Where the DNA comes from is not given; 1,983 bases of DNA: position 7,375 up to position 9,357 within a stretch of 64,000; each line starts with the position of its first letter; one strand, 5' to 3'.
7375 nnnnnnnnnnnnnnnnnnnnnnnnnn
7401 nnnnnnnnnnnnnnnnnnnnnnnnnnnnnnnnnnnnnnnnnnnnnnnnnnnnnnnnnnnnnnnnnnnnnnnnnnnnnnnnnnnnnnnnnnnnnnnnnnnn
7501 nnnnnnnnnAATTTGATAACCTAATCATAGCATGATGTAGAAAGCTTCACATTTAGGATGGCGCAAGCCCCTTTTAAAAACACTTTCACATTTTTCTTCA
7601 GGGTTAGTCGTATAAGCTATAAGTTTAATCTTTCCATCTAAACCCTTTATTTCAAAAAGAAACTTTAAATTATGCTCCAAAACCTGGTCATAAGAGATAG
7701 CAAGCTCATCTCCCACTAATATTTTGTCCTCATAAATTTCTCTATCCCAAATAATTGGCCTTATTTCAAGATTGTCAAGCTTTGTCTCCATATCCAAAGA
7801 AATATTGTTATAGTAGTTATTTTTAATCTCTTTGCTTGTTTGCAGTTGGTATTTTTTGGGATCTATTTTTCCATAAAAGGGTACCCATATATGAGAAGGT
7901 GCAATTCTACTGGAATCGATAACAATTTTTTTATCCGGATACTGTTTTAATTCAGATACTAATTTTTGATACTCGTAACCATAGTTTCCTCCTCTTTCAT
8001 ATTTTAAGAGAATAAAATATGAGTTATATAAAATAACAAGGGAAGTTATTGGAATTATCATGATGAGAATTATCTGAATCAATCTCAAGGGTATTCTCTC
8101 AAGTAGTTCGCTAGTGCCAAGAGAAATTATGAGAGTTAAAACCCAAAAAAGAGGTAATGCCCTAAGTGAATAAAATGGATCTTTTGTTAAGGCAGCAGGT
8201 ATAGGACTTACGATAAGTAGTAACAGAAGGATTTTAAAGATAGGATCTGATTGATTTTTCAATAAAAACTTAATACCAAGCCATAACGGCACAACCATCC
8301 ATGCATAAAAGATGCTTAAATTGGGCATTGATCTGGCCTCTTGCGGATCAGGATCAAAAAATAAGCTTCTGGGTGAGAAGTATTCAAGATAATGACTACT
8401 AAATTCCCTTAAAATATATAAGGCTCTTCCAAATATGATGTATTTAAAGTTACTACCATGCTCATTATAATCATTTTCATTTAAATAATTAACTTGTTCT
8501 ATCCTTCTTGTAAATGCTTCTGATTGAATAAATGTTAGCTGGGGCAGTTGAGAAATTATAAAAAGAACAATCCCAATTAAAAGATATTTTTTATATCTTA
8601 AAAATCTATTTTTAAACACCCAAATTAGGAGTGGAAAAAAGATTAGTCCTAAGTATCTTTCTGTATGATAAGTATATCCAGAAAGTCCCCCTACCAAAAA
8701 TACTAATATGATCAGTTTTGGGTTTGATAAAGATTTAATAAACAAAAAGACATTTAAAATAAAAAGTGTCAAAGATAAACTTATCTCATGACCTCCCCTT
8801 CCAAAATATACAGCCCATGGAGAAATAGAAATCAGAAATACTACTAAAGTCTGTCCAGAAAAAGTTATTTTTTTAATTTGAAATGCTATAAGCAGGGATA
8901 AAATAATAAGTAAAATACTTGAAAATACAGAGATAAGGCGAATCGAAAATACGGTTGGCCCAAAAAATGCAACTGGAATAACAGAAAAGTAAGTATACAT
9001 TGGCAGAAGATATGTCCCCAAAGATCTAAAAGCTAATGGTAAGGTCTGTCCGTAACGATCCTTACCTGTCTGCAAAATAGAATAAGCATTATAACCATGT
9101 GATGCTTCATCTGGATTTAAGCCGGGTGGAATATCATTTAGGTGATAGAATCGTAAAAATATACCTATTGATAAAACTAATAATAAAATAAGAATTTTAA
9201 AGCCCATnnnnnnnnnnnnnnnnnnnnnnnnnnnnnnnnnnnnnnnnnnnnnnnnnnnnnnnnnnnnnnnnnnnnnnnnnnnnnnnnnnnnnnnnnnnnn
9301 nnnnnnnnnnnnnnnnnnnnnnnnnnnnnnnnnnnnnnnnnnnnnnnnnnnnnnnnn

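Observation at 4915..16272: Tandem array of eight GT39/PMT-like paralogs plus a C-terminal-module-only gene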

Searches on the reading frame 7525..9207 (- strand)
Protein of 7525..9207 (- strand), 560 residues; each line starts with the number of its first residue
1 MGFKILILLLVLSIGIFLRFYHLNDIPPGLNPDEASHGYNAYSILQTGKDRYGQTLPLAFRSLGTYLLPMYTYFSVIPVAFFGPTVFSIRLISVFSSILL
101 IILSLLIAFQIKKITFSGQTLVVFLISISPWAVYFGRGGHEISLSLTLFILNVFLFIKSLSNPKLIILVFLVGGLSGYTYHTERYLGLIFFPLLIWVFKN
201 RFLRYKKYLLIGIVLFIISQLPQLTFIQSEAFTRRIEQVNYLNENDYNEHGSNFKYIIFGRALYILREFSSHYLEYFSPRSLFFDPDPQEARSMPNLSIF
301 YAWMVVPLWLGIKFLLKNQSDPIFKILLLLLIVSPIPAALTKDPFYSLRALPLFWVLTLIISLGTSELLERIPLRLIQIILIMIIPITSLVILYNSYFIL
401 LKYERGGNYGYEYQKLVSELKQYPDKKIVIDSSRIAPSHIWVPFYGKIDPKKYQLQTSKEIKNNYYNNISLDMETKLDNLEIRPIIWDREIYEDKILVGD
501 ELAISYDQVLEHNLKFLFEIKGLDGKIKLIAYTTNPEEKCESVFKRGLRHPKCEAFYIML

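Call 4: search_protein_families(library=pfam, proteins=[window:7525-9207:-], max_evalue=0.01)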
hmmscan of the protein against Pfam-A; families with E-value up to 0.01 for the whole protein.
window:7525-9207:- (560 aa): 0 families

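Call 5: search_protein_families(library=ncbifam, proteins=[window:7525-9207:-], max_evalue=0.01)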
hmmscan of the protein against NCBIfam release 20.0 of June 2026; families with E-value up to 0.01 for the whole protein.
window:7525-9207:- (560 aa): 0 families

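Call 31: find_homologous_proteins(query=window:7525-9207:-, max_evalue=1e-10)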
Query window:7525-9207:- (560 aa): 513 proteins with E <= 1e-10 among 8000 candidates; the best 120 are listed.
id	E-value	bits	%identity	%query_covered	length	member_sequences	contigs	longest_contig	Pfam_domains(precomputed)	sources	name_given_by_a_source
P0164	4.7e-259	879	69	99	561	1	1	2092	-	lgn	-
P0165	4.6e-247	839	67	99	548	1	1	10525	PF13231.13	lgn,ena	-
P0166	1.9e-246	837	65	99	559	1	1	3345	-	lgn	-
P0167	3.2e-246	837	67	96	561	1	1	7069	-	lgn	-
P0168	3.2e-244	830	68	96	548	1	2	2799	PF13231.13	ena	-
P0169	3.3e-241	820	66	99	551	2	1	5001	-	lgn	-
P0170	9.2e-240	815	65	99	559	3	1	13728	-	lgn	-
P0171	1.3e-239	815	66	96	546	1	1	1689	-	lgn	-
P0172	8.6e-238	809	64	99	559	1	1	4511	-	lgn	-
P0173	1.4e-237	808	65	99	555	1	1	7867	-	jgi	-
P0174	1.9e-233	794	67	97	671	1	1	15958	PF13231.13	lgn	-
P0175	1.9e-218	745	58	99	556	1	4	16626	PF13231.13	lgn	-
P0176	6.8e-217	740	59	99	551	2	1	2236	-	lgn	-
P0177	4.7e-213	727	59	97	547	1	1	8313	-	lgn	-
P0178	6.7e-211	720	58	97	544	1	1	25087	-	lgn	-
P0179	3.3e-210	718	58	96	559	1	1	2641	PF13231.13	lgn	-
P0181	3.0e-206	705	56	99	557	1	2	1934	PF13231.13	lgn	-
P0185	1.6e-199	682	58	97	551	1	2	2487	PF13231.13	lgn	-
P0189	1.3e-153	531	48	94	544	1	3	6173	PF13231.13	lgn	-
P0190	9.2e-152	525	46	96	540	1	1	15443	PF13231.13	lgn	-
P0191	1.5e-151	524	46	96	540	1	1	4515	PF13231.13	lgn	-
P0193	5.0e-150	519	45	94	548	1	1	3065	PF13231.13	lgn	-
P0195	3.6e-149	516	45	96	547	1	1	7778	PF13231.13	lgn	-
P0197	2.8e-148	513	45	96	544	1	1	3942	PF13231.13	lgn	-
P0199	1.7e-147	511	44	96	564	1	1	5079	PF13231.13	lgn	-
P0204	2.5e-146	507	45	96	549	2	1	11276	PF13231.13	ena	-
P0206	5.3e-146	506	44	96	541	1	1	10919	PF13231.13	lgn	-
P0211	2.5e-145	504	45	96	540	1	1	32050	PF13231.13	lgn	-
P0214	3.8e-145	503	45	95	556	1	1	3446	PF13231.13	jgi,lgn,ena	-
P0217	6.3e-145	502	43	95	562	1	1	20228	PF13231.13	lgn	-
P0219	2.1e-144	501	44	96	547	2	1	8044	PF13231.13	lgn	-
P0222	3.5e-144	500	44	97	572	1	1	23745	PF13231.13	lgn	-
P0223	7.3e-144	499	44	92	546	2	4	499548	-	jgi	jgi:hypothetical protein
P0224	1.0e-143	498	43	96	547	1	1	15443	PF13231.13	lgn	-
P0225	1.1e-143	498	45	94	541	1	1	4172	PF13231.13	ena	-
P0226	2.3e-143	497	43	96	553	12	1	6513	PF13231.13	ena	-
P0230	1.1e-142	495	44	97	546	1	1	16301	PF13231.13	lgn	-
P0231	2.0e-142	494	44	96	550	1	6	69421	PF13231.13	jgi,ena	-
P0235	5.6e-142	492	44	94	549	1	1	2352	PF02366.25,PF13231.13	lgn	-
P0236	6.1e-142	492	44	94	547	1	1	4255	PF13231.13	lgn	-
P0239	7.3e-141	489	44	96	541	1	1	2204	PF13231.13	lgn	-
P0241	1.0e-140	488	45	98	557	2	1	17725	PF02366.25,PF13231.13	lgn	-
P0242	2.1e-140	487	44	97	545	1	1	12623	PF13231.13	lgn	-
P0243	3.0e-140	487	45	94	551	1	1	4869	PF13231.13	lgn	-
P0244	4.1e-140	486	43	94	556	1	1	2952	PF13231.13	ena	-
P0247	5.8e-139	483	41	99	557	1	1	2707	PF13231.13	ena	-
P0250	9.6e-139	482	42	94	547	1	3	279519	PF13231.13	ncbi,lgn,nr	ncbi:glycosyltransferase family 39 protein [Candidatus Daviesbacteria bacterium]|nr:glycosyltransfer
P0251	1.2e-138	481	42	96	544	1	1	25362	PF13231.13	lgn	-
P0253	8.4e-138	479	42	96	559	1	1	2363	PF13231.13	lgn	-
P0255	1.5e-137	478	44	93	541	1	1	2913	PF13231.13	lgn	-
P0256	1.5e-137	478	43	97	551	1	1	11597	PF13231.13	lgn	-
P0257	1.8e-137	478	44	96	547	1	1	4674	PF13231.13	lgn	-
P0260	5.1e-137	476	42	96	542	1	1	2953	PF13231.13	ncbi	-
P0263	1.3e-136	475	43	99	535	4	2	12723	PF13231.13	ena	-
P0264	1.9e-136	474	42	96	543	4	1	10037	PF13231.13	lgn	-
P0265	2.2e-136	474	44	96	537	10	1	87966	-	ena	-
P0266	5.0e-136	473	44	96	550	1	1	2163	PF13231.13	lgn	-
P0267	2.0e-135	471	43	94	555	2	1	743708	PF13231.13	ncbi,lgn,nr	ncbi:MAG: glycosyltransferase family 39 protein [Candidatus Daviesbacteria bacterium]|nr:glycosyltra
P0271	1.6e-134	468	45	90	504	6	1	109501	-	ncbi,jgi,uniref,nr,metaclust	ncbi:MAG: hypothetical protein US31_C0004G0044 [Berkelbacteria bacterium GW2011_GWA1_36_9]|uniref:Gl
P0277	7.7e-133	462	44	96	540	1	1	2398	PF13231.13,PF14264.13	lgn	-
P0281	2.0e-129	451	42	94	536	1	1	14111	PF13231.13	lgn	-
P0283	1.6e-128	448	41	97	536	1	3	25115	PF13231.13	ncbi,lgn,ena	-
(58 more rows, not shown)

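Call 37: find_encoding_contigs(protein=P0271, flank=5000, max_places=1)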
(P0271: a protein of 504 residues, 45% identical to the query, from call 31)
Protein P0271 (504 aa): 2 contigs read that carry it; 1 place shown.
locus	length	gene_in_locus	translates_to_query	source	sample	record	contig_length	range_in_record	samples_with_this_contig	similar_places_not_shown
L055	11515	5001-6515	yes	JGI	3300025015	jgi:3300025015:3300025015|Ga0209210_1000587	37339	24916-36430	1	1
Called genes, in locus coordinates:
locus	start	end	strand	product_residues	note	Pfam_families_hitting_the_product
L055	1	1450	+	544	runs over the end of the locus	PF13231:PMT_2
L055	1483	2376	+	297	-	PF00535:Glycos_transf_2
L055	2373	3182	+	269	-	PF00535:Glycos_transf_2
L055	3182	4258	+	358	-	PF00534:Glycos_transf_1, PF13692:Glyco_trans_1_4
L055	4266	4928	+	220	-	-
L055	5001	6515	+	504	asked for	-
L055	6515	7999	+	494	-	PF13231:PMT_2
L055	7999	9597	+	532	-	PF13231:PMT_2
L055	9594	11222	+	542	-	PF13231:PMT_2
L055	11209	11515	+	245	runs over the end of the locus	PF00535:Glycos_transf_2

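Call 38: find_encoding_contigs(protein=P0223, flank=5000, max_places=1)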
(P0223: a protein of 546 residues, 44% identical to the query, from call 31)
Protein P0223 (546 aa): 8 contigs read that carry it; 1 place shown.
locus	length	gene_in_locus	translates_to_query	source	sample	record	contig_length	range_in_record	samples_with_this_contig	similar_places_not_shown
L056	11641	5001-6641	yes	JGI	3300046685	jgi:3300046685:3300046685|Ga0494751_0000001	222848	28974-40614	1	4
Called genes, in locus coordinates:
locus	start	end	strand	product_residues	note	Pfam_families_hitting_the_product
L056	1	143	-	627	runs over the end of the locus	-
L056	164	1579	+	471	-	PF13231:PMT_2 (weak)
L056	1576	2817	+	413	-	PF13231:PMT_2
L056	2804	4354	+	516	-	PF13231:PMT_2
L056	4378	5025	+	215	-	-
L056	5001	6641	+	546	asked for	-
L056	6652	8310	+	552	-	PF02366:PMT, PF13231:PMT_2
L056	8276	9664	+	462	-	PF13231:PMT_2 (weak)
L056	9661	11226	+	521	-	PF02366:PMT, PF13231:PMT_2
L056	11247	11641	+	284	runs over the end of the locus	PF00535:Glycos_transf_2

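Call 39: find_encoding_contigs(protein=P0265, flank=5000, max_places=1)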
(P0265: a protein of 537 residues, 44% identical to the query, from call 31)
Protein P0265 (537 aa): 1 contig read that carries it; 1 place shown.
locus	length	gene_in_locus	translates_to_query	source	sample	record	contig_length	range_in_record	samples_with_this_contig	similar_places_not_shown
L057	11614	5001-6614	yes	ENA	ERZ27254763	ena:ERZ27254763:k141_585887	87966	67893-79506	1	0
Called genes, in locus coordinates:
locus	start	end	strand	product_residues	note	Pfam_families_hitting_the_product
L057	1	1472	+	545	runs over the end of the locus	PF13231:PMT_2 (weak)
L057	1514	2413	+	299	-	PF00535:Glycos_transf_2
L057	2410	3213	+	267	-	PF00535:Glycos_transf_2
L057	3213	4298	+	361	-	PF00534:Glycos_transf_1, PF13692:Glyco_trans_1_4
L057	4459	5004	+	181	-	-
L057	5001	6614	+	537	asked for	-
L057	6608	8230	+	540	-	PF13231:PMT_2 (weak)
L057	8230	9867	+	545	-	PF02366:PMT (weak)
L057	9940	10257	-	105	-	-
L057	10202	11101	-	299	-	-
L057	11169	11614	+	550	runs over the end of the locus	PF02366:PMT (weak), PF13231:PMT_2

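Call 43: predict_structure(alignment_id=A3)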
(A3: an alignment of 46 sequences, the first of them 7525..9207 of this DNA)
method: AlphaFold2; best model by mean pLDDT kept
length: 560 residues; sequences in the alignment: 46
mean_pLDDT: 91.2   pTM: 0.90
mean pLDDT of the five models: 91.2, 89.2, 88.4, 87.2, 85.2
residues with pLDDT >= 90: 406; 70-90: 139; 50-70: 15; < 50: 0
segments of 3 or more residues with pLDDT < 50: none
pLDDT, mean of each block of 10 residues (from residue 1): 90 96 93 95 97 91 87 97 96 97 97 94 97 91 94 97 96 89 88 94 93 92 75 67 84 88 91 93 88 89 97 96 97 92 78 97 96 92 94 95 89 95 94 92 95 89 84 86 92 94 93 95 93 94 85 72
secondary structure, 60 per line:
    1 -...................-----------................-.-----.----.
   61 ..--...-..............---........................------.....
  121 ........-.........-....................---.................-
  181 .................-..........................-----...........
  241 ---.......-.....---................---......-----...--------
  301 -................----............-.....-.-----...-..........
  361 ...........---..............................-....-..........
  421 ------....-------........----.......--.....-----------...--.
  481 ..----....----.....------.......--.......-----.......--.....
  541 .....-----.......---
elements in order: H2-20 H32-47 E60-62 E65-67 H69-82 H86-109 H116-128 H130-138 H140-159 H163-179 H181-197 H199-224 H230-239 H244-250 H252-256 H260-275 H279-284 H302-317 H322-333 H335-339 H351-371 H375-404 H406-409 H411-420 E427-430 H438-445 H450-456 H459-463 E475-477 E480-482 H487-490 E495-499 H506-512 E515-521 E527-533 H536-545 H551-557
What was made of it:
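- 7525..9207 (-): g3: divergent GT-C, 560 aa, with no Pfam hit. It is the subtype always paired with the small gene. AF2 model pLDDT 91.2 (call 43).
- On GT-C class A / Pfam PMT_2 (PF13231) superfamily: In the g3 model D33/E34 start helix 32-47 (call 43).
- The g3 model has pLDDT 91.2 (call 43).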

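Call 46: fold_search(model_id=the predicted structure, library=pdb)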
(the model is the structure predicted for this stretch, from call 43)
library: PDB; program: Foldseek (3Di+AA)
matches with E <= 10: 201; with E <= 0.001: 11
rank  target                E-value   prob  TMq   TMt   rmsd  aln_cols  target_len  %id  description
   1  5ezm                  1.1e-07  1.00  0.53  0.55  10.0       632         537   11  Crystal Structure of ArnT from Cupriavidus metallidurans in the apo state (released 2016-02-17)
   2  5f15                  4.4e-07  1.00  0.54  0.55   9.8       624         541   12  Crystal Structure of ArnT from Cupriavidus metallidurans bound to Undecaprenyl phosphate (released 2016-02-17)
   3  7e9s_A                1.9e-06  1.00  0.43  0.30  14.4       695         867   12  Archaeal oligosaccharyltransferase AglB from Archaeoglobus fulgidus in complex with an inhibitory peptide and a dolich (released 2021-09-08)
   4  3wak                  2.7e-06  1.00  0.44  0.30  12.1       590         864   13  Crystal structure of the Archaeoglobus fulgidus oligosaccharyltransferase (O29867_ARCFU) in the apo form (released 2013-10-30)
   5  6gxc_A                5.8e-06  1.00  0.48  0.40  13.1       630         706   13  Bacterial oligosaccharyltransferase PglB in complex with an inhibitory peptide and a reactive lipid-linked oligosaccha (released 2018-11-14)
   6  6ftg_5                1.8e-05  1.00  0.47  0.42  12.6       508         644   12  Subtomogram average of OST-containing ribosome-translocon complexes from canine rough microsomal membranes (released 2018-03-21)
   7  5ogl_A                2.5e-05  1.00  0.49  0.40  12.8       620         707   13  Structure of bacterial oligosaccharyltransferase PglB in complex with an acceptor peptide and an lipid-linked oligosac (released 2017-10-25)
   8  6s7t_A                3.0e-05  1.00  0.49  0.40  12.3       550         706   14  Cryo-EM structure of human oligosaccharyltransferase complex OST-B (released 2019-12-18)
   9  9s6t_A                1.7e-04  1.00  0.55  0.63   7.9       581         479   12  Ternary cryo-EM structure of chicken ALG12 with Dol25-PP-GlcNAc2Man7, Dol25-P-Man, and Fab (released 2026-03-18)
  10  9i5k_A                1.9e-04  1.00  0.45  0.50  12.2       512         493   13  Structure of the Chaetomium thermophilum Pmt4 homodimer (C2 symmetry) (released 2025-12-24)
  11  6ezn_F                3.0e-04  1.00  0.45  0.39  11.2       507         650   13  Cryo-EM structure of the yeast oligosaccharyltransferase (OST) complex (released 2018-01-17)
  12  9s6u_A                2.5e-03  1.00  0.45  0.46  11.0       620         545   12  Ternary cryo-EM structure of human ALG9 with Dol25-PP-GlcNAc2Man8, Dol25-P-Man and Fab (released 2026-03-18)
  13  9i5l_A                7.4e-03  1.00  0.30  0.24   5.0       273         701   12  Structure of the Chaetomium thermophilum Pmt4 homodimer (C1 symmetry) (released 2025-12-24)
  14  6p25_B                9.5e-03  1.00  0.30  0.25   4.9       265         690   14  Structure of S. cerevisiae protein O-mannosyltransferase Pmt1-Pmt2 complex bound to the sugar donor and a peptide acce (released 2019-07-10)
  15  6p25_A                2.0e-02  1.00  0.31  0.24   4.9       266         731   13  Structure of S. cerevisiae protein O-mannosyltransferase Pmt1-Pmt2 complex bound to the sugar donor and a peptide acce (released 2019-07-10)
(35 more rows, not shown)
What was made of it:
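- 7525..9207 (-): Best fold matches are ArnT 5ezm/5f15, E 1e-7 (call 46).
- On GT-C class A / Pfam PMT_2 (PF13231) superfamily: The g3 model's top 25 Foldseek hits in the PDB are all GT-C enzymes or GT-C-like membrane proteins such as WaaL, led by ArnT at E 1e-7 (call 46).
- On GT83 ArnT: ArnT is nevertheless the nearest solved fold (call 46).
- Closest known: Protein O-mannosyltransferases. Same: PMTs also form paralog families and heterodimers such as Pmt1-Pmt2 (6P25, listed in call 46).
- Its best fold matches are ArnT, AglB/PglB/STT3, ALG12 and Pmt4, with Foldseek probability 1.00 (call 46).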
